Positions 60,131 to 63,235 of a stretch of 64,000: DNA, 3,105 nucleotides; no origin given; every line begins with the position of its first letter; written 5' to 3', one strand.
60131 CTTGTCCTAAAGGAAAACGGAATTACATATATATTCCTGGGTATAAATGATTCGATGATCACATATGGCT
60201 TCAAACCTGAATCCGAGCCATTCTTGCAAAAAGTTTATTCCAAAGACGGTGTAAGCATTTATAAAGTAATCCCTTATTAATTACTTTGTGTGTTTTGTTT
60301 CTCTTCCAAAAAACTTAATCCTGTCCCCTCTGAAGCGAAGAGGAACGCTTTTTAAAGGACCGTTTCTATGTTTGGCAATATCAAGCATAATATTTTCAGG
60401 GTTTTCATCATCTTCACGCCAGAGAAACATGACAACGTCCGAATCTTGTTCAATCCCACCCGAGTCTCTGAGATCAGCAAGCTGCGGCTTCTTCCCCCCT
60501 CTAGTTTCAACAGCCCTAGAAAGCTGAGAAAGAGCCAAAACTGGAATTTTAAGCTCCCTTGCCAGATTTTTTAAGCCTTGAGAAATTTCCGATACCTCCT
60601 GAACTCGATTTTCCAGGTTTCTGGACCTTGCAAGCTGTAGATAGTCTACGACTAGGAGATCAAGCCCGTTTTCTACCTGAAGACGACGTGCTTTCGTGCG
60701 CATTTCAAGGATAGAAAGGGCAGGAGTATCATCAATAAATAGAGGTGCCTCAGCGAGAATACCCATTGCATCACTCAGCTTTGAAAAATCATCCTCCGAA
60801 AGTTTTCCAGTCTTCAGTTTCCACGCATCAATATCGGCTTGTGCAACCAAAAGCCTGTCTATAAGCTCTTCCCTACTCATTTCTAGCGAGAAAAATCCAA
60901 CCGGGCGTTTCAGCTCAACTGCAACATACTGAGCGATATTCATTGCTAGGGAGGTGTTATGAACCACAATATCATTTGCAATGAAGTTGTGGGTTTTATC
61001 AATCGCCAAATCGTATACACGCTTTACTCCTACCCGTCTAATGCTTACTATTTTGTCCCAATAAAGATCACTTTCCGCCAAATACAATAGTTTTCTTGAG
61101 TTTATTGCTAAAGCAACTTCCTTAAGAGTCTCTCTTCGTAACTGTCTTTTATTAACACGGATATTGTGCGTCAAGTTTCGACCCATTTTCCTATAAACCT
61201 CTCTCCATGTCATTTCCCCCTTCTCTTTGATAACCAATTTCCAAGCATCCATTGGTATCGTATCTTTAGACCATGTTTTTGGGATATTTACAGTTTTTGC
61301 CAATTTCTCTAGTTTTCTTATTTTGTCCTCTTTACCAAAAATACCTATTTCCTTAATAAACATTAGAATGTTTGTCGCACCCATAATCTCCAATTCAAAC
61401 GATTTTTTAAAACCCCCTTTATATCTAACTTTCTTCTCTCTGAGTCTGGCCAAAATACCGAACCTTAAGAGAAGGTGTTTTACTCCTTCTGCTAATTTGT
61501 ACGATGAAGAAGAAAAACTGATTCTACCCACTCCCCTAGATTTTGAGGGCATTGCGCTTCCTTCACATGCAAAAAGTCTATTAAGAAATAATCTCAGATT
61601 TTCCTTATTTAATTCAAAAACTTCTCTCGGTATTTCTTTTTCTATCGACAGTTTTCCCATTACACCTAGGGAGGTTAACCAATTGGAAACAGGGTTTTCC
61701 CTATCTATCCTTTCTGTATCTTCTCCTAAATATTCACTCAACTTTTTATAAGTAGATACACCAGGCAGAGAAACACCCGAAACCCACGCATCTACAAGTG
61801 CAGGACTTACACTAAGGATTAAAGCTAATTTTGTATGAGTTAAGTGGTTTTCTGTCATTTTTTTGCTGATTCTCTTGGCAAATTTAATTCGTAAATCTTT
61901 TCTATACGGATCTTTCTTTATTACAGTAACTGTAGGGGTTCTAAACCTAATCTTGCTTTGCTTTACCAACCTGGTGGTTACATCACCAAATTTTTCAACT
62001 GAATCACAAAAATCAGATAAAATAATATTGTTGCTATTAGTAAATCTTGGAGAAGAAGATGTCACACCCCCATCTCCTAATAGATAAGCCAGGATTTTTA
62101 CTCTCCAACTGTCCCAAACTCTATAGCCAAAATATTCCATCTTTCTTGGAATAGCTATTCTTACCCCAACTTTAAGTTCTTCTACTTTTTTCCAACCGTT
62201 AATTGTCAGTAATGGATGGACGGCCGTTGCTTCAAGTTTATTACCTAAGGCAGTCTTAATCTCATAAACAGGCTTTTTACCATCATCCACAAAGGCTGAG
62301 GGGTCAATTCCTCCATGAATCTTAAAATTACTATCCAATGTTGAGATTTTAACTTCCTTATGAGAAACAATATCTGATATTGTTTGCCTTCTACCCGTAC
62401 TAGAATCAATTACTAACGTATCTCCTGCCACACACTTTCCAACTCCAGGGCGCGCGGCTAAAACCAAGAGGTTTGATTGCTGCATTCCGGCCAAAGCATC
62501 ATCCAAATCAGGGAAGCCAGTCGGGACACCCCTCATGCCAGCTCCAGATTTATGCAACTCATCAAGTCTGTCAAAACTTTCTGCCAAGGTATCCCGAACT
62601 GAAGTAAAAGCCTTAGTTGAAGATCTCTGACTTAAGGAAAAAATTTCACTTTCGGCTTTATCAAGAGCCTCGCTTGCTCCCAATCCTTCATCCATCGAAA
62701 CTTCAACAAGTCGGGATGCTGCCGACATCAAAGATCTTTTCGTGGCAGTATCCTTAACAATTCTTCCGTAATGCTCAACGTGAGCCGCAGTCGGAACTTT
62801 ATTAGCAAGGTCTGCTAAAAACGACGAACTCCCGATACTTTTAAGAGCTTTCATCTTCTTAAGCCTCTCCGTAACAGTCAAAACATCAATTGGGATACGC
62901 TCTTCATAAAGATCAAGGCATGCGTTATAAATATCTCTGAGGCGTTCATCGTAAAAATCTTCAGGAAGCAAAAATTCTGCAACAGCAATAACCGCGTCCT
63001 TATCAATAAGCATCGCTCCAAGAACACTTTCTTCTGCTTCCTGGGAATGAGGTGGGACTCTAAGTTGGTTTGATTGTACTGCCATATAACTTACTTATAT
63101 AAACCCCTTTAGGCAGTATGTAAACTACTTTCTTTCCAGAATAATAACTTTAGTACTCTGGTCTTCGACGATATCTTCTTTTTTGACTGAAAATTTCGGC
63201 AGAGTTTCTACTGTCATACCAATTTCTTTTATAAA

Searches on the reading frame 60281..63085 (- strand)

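Call 18: search_protein_families(library=pfam, proteins=[window:60281-63085:-], max_evalue=0.001)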
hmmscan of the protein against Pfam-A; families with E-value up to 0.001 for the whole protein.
window:60281-63085:- (934 aa): 6 families
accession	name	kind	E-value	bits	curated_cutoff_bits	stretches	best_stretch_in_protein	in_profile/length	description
PF03796.21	DnaB_C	-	5.5e-89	298.3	27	2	710-925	32-253/255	DnaB-like helicase C terminal domain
PF00772.26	DnaB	-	2.5e-33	114.6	23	1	11-112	2-103/103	DnaB-like helicase N terminal domain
PF14890.11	Intein_splicing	-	4.5e-25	88.7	35.8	1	231-710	7-155/155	Intein splicing domain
PF14528.11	LAGLIDADG_3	-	2.8e-20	72.8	22.5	1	497-581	3-82/82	LAGLIDADG-like domain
PF13481.12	AAA_25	-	1.5e-07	31.7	27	1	725-855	71-190/195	AAA domain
PF01381.28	HTH_3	-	1.9e-05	25.1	23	1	408-458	3-53/55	Helix-turn-helix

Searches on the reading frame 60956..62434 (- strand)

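Call 83: search_protein_families(library=pfam, proteins=[window:60956-62434:-], max_evalue=1)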
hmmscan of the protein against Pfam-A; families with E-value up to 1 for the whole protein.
window:60956-62434:- (493 aa): 4 families
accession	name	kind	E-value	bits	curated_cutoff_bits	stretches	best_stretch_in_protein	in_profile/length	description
PF14890.11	Intein_splicing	-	7.7e-26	91.2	35.8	1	14-493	7-155/155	Intein splicing domain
PF14528.11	LAGLIDADG_3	-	2.6e-21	76.1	22.5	2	280-364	3-82/82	LAGLIDADG-like domain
PF01381.28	HTH_3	-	2.4e-05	24.7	23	1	191-241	3-53/55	Helix-turn-helix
PF12844.13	HTH_19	-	0.017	15.4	30.2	0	195-242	10-57/64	Helix-turn-helix domain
